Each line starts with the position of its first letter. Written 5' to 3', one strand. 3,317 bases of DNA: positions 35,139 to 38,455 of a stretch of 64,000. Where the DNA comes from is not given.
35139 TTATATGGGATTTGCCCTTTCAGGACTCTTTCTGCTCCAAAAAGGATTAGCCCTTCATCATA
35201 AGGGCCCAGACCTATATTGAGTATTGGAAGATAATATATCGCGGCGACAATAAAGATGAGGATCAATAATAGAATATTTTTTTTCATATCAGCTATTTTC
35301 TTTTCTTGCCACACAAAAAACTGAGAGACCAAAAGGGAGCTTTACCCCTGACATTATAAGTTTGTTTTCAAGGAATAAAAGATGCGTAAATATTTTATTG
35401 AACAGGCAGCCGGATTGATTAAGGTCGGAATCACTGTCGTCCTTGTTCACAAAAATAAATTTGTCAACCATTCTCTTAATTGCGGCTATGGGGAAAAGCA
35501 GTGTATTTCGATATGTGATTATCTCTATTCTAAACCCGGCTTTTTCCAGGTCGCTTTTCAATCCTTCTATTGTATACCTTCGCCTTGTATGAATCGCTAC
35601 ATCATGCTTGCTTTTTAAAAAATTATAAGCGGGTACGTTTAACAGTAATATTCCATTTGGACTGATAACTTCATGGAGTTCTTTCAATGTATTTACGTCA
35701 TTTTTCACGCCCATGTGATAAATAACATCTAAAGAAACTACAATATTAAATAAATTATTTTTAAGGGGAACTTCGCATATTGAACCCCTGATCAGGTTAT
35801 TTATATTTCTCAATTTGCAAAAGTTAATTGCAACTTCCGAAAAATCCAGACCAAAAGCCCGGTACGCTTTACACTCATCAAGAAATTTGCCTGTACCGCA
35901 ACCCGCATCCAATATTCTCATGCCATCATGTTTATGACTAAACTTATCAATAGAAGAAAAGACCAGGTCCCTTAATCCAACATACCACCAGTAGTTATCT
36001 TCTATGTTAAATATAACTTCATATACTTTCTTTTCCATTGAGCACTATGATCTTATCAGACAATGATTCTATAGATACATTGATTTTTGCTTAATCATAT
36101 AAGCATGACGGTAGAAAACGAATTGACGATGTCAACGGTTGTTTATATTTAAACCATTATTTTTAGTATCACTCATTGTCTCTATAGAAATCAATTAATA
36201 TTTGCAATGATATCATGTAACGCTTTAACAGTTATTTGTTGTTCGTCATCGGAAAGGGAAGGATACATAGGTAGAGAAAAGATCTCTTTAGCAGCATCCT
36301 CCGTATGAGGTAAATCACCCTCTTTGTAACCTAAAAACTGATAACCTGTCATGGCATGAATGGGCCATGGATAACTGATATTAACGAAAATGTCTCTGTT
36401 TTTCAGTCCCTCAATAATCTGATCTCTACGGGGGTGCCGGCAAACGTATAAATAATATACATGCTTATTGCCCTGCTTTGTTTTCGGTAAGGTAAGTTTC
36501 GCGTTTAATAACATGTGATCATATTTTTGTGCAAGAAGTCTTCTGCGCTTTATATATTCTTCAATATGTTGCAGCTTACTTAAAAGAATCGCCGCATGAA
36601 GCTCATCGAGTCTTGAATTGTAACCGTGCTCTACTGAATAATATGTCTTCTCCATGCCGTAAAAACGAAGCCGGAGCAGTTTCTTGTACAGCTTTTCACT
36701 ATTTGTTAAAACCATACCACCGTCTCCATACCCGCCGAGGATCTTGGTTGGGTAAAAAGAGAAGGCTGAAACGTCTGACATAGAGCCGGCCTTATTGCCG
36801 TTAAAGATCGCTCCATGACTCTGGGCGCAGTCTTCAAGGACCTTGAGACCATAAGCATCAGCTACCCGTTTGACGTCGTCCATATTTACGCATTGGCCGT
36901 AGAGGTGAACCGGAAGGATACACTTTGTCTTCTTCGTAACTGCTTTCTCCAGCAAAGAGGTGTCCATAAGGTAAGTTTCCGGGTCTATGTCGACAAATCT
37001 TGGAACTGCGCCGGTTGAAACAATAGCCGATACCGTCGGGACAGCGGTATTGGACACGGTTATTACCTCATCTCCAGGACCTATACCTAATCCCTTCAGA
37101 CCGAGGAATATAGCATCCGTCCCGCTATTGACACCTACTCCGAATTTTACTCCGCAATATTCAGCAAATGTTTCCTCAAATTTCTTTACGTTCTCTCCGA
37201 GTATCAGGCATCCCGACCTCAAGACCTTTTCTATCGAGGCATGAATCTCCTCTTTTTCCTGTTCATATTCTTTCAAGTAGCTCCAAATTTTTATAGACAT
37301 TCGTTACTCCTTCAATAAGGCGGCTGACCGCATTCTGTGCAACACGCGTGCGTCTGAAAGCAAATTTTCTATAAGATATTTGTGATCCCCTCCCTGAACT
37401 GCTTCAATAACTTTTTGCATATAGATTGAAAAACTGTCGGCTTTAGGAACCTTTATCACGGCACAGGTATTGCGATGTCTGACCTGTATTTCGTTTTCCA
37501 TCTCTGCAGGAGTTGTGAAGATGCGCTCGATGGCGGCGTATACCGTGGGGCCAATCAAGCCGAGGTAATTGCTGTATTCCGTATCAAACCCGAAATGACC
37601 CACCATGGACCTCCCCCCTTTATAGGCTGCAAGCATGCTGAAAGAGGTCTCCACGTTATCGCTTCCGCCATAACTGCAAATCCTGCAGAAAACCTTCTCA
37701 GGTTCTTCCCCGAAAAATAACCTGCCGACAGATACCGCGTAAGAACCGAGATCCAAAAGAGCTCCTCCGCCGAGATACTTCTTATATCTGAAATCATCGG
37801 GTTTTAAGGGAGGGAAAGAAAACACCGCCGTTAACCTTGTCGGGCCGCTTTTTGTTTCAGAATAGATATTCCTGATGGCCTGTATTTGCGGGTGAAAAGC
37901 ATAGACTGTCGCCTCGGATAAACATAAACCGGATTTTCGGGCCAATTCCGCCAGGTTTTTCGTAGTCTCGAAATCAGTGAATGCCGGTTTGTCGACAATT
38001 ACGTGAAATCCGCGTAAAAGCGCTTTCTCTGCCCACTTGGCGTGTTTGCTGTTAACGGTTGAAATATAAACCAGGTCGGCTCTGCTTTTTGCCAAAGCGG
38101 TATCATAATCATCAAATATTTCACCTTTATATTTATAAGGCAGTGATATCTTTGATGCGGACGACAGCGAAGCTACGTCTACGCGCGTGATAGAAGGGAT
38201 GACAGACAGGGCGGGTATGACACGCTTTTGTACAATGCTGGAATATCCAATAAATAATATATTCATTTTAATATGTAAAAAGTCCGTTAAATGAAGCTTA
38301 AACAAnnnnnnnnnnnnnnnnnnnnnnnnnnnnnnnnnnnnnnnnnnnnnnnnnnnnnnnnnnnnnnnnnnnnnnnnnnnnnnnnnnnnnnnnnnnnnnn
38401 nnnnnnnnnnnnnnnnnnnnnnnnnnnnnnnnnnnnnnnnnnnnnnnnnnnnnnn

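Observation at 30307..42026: Natural-product-style deoxy-aminosugar pathway wired to a lipid-phosphate GT2 and GT-C membrane transferases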

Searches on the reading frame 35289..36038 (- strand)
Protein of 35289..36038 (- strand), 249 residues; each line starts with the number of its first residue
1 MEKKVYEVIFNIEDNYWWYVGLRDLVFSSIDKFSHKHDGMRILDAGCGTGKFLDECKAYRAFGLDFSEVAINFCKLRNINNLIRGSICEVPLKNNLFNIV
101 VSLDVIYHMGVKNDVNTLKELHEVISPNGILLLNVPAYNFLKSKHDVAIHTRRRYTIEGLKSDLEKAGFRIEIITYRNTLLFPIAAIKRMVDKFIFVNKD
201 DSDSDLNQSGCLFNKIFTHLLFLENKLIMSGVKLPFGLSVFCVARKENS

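Call 3: search_protein_families(library=pfam, proteins=[window:35289-36038:-], max_evalue=0.01)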
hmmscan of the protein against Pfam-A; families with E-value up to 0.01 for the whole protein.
window:35289-36038:- (249 aa): 8 families
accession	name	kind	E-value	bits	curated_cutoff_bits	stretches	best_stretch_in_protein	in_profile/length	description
PF08241.18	Methyltransf_11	-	2.1e-14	54.4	21.2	1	43-132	1-94/95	Methyltransferase domain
PF13489.12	Methyltransf_23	-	1.5e-12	48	27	1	26-171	9-161/164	Methyltransferase domain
PF13649.12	Methyltransf_25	-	6.7e-12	46.4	27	1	42-129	1-97/97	Methyltransferase domain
PF13847.12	Methyltransf_31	-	8.7e-12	45.4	27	1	37-137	2-113/145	Methyltransferase domain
PF08242.18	Methyltransf_12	-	7.8e-08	33.4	30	1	43-131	1-98/98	Methyltransferase domain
PF02353.26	CMAS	-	5.6e-05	23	27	1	37-136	61-167/273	Mycolic acid cyclopropane synthetase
PF07021.18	MetW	-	0.00016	21.8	21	1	37-87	12-64/193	Methionine biosynthesis protein MetW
PF08003.17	Methyltransf_9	-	0.002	17.6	23.8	1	36-134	113-218/315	Protein of unknown function (DUF1698)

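Call 4: search_protein_families(library=ncbifam, proteins=[window:35289-36038:-], max_evalue=0.01)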
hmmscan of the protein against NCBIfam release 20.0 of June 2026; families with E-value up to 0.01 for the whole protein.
window:35289-36038:- (249 aa): 16 families
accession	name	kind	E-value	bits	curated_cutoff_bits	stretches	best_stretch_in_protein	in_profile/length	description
NF045667.1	MTase_DVU1556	equivalog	5.7e-14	52.1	155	1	36-185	20-176/213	DVU_1556 family methyltransferase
TIGR02072.1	BioC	equivalog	2.8e-09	37.1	184.95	1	36-142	32-141/244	malonyl-ACP O-methyltransferase BioC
TIGR02021.1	BchM-ChlM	equivalog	1.5e-07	31.1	158.9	1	36-141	52-162/218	magnesium protoporphyrin IX methyltransferase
NF043040.1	corrin_prot_MT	hypoth_equivalog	1.5e-06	27.8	180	1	37-133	40-147/216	corrinoid protein-associated methyltransferase CpaM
NF008686.0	PRK11705.1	equivalog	1.8e-06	27.3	400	1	37-146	166-278/383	cyclopropane fatty acyl phospholipid synthase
NF011650.0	PRK15068.1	equivalog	2.5e-06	26.6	209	1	27-135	111-227/324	tRNA 5-methoxyuridine(34)/uridine 5-oxyacetic acid(34) synthase CmoB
NF008300.0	PRK11088.1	equivalog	6.2e-06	25.9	303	1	18-159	66-210/272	23S rRNA (guanine(745)-N(1))-methyltransferase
TIGR01983.1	UbiG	equivalog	8.4e-06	25.2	102.95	1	32-134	43-152/228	bifunctional 2-polyprenyl-6-hydroxyphenol methylase/3-demethylubiquinol 3-O-methyltransferase UbiG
TIGR00452.1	TIGR00452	equivalog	2.6e-05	23.2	275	1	36-135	115-221/316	tRNA 5-methoxyuridine(34)/uridine 5-oxyacetic acid(34) synthase CmoB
NF001244.0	PRK00216.1-5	equivalog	4.8e-05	22.8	216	1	34-132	44-152/236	bifunctional demethylmenaquinone methyltransferase/2-methoxy-6-polyprenyl-1,4-benzoquinol methylase UbiE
NF045825.1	FAmtase_mtf2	equivalog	0.0002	20.7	400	1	38-133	58-158/248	fatty-acid O-methyltransferase Mtf2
NF007610.0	PRK10258.1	equivalog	0.00038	19.9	342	1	37-132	41-137/251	malonyl-ACP O-methyltransferase BioC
TIGR01934.1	MenG_MenH_UbiE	subfamily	0.00059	19.2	158.35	1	35-132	36-140/223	ubiquinone/menaquinone biosynthesis methyltransferase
TIGR02081.1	metW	equivalog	0.0076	15.8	189.5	0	38-81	13-59/194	methionine biosynthesis protein MetW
NF045823.1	PthPhpthDimycoMt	equivalog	0.0078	15.4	300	0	61-132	93-165/256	phthiotriol/phenolphthiotriol dimycocerosates methyltransferase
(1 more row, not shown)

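Call 16: search_solved_structures(query=window:35289-36038:-, max_evalue=0.00001)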
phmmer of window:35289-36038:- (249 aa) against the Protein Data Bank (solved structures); distinct sequences matched with E-value up to 0.00001: 1.
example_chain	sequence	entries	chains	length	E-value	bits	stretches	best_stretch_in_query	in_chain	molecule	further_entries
6uak_A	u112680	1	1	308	1.1e-06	31.5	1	36-165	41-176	SAM dependent methyltransferase LahSB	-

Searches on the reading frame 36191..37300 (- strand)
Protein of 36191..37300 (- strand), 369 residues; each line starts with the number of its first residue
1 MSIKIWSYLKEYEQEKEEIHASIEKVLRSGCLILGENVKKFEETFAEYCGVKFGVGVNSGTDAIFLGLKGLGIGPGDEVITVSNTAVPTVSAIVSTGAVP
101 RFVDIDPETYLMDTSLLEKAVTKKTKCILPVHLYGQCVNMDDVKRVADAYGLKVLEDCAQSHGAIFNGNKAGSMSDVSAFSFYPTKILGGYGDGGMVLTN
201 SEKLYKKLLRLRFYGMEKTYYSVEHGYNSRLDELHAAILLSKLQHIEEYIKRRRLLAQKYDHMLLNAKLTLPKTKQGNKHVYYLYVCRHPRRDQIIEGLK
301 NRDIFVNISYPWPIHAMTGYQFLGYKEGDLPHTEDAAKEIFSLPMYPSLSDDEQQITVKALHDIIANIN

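Call 3: search_protein_families(library=pfam, proteins=[window:36191-37300:-], max_evalue=0.01)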
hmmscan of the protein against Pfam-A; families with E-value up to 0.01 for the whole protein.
window:36191-37300:- (369 aa): 2 families
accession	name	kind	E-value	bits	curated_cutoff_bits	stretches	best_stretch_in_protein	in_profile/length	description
PF01041.23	DegT_DnrJ_EryC1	-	2.6e-112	376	19.8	1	14-361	2-359/360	DegT/DnrJ/EryC1/StrS aminotransferase family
PF01212.27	Beta_elim_lyase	-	0.0013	18.5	27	1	36-161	32-172/288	Beta-eliminating lyase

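Call 4: search_protein_families(library=ncbifam, proteins=[window:36191-37300:-], max_evalue=0.01)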
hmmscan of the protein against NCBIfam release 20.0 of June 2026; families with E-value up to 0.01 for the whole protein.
window:36191-37300:- (369 aa): 18 families
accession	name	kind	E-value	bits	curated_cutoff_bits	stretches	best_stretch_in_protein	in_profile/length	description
TIGR03588.1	PseC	equivalog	6.2e-81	272.2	423.5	1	17-364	12-379/380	UDP-4-amino-4,6-dideoxy-N-acetyl-beta-L-altrosamine transaminase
NF008658.2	PRK11658.1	equivalog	6.6e-62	209.3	631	1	16-366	14-378/379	UDP-4-amino-4-deoxy-L-arabinose aminotransferase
TIGR04181.1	NHT_00031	hypoth_equivalog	2.4e-58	197.7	420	1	20-344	17-357/359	LegC family aminotransferase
NF008687.0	PRK11706.1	equivalog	3.1e-57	194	375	1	22-364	16-373/375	dTDP-4-amino-4,6-dideoxygalactose transaminase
TIGR02379.1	ECA_wecE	subfamily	2.6e-47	161.4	434.85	1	35-364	30-374/376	dTDP-4-amino-4,6-dideoxy-D-glucose transaminase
NF011936.0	PRK15407.1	equivalog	3.1e-47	161.3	423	2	16-215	46-251/440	lipopolysaccharide biosynthesis protein RfbH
TIGR04427.1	PLP_DesI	equivalog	6.4e-45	153.9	650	1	25-353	40-371/390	dTDP-4-dehydro-6-deoxyglucose aminotransferase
NF006488.0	PRK08912.1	equivalog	1.8e-06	27.2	498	1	59-147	94-185/387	aminotransferase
NF004770.0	PRK06108.1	subfamily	1.8e-05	23.8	422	1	57-129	102-175/396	pyridoxal phosphate-dependent aminotransferase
NF005817.0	PRK07683.1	equivalog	0.0001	21.1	575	1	61-142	99-182/387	aminotransferase A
TIGR01325.1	O_suc_HS_sulf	equivalog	0.00016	20.4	510.05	1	38-206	56-222/380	O-succinylhomoserine sulfhydrylase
NF006569.0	PRK09082.1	subfamily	0.00018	20.8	420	1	39-129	78-168/386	methionine aminotransferase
NF041091.1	asp_aminotase_Arch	equivalog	0.00057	18.8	550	1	56-129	92-165/376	aspartate aminotransferase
NF000586.1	PRK00011.1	subfamily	0.0011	17.8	335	1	104-216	135-248/404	serine hydroxymethyltransferase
NF005816.0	PRK07682.1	equivalog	0.0012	17.5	620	1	61-154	100-199/390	aminotransferase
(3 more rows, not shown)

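Call 13: search_solved_structures(query=window:36191-37300:-, max_evalue=1e-30)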
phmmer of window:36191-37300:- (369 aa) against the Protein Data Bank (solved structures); distinct sequences matched with E-value up to 1e-30: 42.
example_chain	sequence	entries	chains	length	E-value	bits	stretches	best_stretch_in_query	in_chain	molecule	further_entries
7b0d_A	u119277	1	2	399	7.9e-110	370.8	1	9-354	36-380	Glutamine--scyllo-inositol transaminase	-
3frk_A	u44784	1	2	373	2.6e-95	323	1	3-358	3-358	QdtB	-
7n63_A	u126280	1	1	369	1.5e-81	277.8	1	10-363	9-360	Putative aminotransferase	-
2oga_A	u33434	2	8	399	2e-80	274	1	11-354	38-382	Transaminase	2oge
3nyu_A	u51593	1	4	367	4.6e-77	263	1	14-361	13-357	Aminotransferase WbpE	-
3nu7_A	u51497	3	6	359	6.4e-77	262.5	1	14-356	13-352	Aminotransferase WbpE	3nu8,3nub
3nys_A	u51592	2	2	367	3.2e-76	260.2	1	14-361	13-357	Aminotransferase WbpE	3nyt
5u1z_A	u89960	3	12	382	3e-75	257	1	18-353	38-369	Putative aminotransferase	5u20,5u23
5u21_A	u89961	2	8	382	2e-74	254.3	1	18-353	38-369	Putative aminotransferase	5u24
8e75_A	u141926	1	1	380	3.3e-69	237.1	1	11-350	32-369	DegT/DnrJ/EryC1/StrS aminotransferase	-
8e77_A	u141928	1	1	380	3.3e-69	237.1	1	11-350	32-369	DegT/DnrJ/EryC1/StrS aminotransferase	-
3uwc_A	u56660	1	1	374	8.7e-64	219.3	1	6-363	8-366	Nucleotide-sugar aminotransferase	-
4qgr_A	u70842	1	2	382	9.1e-61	209.4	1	17-357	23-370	DegT/DnrJ/EryC1/StrS aminotransferase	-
3bn1_A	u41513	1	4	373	2.2e-60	208.1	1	34-364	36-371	Perosamine synthetase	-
3dr7_A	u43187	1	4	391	2.5e-60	207.9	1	34-364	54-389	Putative perosamine synthetase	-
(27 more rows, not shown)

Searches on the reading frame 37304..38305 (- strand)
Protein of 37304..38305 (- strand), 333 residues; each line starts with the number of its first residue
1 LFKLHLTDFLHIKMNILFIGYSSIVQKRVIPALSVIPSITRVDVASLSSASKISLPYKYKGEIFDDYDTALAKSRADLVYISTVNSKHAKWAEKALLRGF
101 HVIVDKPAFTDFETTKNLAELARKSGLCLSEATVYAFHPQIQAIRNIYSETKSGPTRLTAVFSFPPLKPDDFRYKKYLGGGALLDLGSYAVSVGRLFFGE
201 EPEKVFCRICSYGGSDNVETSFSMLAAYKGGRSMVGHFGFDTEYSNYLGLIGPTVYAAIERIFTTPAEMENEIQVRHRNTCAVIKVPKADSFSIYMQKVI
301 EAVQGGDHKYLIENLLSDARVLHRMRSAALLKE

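Call 3: search_protein_families(library=pfam, proteins=[window:37304-38305:-], max_evalue=0.01)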
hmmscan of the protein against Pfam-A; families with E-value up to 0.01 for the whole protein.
window:37304-38305:- (333 aa): 2 families
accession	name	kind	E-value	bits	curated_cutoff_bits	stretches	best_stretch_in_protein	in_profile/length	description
PF01408.29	GFO_IDH_MocA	-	6e-15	56.4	24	1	14-131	1-118/120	Oxidoreductase family, NAD-binding Rossmann fold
PF22725.1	GFO_IDH_MocA_C3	-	1.4e-12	48.1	27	1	157-245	18-109/124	GFO/IDH/MocA C-terminal domain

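Call 4: search_protein_families(library=ncbifam, proteins=[window:37304-38305:-], max_evalue=0.01)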
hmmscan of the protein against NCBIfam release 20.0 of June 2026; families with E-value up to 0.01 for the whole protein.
window:37304-38305:- (333 aa): 7 families
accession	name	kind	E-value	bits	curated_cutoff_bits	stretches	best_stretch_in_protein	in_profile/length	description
NF041392.1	XylDh_Gfo6_Halo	equivalog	7.5e-12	44.7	350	1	24-306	27-318/350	D-xylose 1-dehydrogenase Gfo6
NF008607.0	PRK11579.1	subfamily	5e-10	38.9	330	1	16-199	7-190/346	oxidoreductase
NF052479.1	LevoglcsnDh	equivalog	1.3e-09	37.3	650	1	49-201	48-205/386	levoglucosan dehydrogenase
NF040723.1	UDP-GlcNAcDh_Arch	equivalog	6.7e-09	35.7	450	1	38-155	24-140/302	UDP-N-acetylglucosamine 3-dehydrogenase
TIGR04380.1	myo_inos_iolG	equivalog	6.8e-09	35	355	1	36-207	24-194/330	inositol 2-dehydrogenase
NF007574.0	PRK10206.1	equivalog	1.5e-06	27.5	352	1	64-131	54-121/345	oxidoreductase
NF058561.1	BT_2158_fam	equivalog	0.0017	17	750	1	60-126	79-147/487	glycoside 3-dehydrogenase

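Call 12: search_solved_structures(query=window:37304-38305:-, max_evalue=0.001)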
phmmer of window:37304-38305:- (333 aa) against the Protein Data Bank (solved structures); distinct sequences matched with E-value up to 0.001: 50.
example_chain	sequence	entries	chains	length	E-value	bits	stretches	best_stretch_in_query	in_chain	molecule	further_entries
3rbv_A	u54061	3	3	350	1e-34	123.7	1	16-327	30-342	Sugar 3-ketoreductase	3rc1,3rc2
3rc7_A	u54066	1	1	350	3.6e-34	121.9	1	16-327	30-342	Sugar 3-ketoreductase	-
3rcb_A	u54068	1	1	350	3.6e-34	121.9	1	16-327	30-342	Sugar 3-ketoreductase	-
3rc9_A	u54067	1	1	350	6.9e-34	121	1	16-327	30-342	Sugar 3-ketoreductase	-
3evn_A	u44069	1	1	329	3.6e-14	56.2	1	42-198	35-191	Oxidoreductase, Gfo/Idh/MocA family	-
4had_A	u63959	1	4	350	1e-12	51.4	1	19-206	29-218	Probable oxidoreductase protein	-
6jw6_A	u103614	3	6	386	5.5e-12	49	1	44-209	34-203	Dehydrogenase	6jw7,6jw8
5a02_A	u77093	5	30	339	1.4e-11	47.7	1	63-205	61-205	ALDOSE-ALDOSE OXIDOREDUCTASE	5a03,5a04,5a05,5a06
7wzd_A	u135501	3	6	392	1.7e-11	47.5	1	29-276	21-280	4,5-dihydroxyphthalate dehydrogenase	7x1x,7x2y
1ydw_A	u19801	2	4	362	4.2e-11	46.2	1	19-197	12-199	AX110P-like protein | Probable oxidoreductase At4g09670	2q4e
2o48_X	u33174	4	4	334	2.6e-10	43.5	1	47-230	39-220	Dimeric dihydrodiol dehydrogenase | Trans-1,2-dihydrobenzene-1,2-diol dehydrogenase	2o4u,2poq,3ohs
3e9m_A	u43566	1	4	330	3.9e-10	43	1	64-211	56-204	Oxidoreductase, Gfo/Idh/MocA family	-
1ofg_A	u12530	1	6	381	1.3e-09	41.2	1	64-211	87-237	GLUCOSE-FRUCTOSE OXIDOREDUCTASE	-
1evj_A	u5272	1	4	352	1.4e-09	41.2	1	64-211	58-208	GLUCOSE-FRUCTOSE OXIDOREDUCTASE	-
1ryd_A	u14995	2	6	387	1.4e-09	41.2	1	64-211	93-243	glucose-fructose oxidoreductase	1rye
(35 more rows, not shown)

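Call 35: search_solved_structures(query=window:37304-38305:-, max_evalue=1e-33, show_alignments=1)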
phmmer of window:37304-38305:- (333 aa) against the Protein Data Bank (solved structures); distinct sequences matched with E-value up to 1e-33: 4.
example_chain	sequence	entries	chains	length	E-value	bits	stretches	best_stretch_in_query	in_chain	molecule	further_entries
3rbv_A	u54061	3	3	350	1e-34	123.7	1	16-327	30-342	Sugar 3-ketoreductase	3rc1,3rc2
3rc7_A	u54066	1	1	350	3.6e-34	121.9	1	16-327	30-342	Sugar 3-ketoreductase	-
3rcb_A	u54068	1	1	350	3.6e-34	121.9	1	16-327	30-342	Sugar 3-ketoreductase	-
3rc9_A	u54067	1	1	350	6.9e-34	121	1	16-327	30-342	Sugar 3-ketoreductase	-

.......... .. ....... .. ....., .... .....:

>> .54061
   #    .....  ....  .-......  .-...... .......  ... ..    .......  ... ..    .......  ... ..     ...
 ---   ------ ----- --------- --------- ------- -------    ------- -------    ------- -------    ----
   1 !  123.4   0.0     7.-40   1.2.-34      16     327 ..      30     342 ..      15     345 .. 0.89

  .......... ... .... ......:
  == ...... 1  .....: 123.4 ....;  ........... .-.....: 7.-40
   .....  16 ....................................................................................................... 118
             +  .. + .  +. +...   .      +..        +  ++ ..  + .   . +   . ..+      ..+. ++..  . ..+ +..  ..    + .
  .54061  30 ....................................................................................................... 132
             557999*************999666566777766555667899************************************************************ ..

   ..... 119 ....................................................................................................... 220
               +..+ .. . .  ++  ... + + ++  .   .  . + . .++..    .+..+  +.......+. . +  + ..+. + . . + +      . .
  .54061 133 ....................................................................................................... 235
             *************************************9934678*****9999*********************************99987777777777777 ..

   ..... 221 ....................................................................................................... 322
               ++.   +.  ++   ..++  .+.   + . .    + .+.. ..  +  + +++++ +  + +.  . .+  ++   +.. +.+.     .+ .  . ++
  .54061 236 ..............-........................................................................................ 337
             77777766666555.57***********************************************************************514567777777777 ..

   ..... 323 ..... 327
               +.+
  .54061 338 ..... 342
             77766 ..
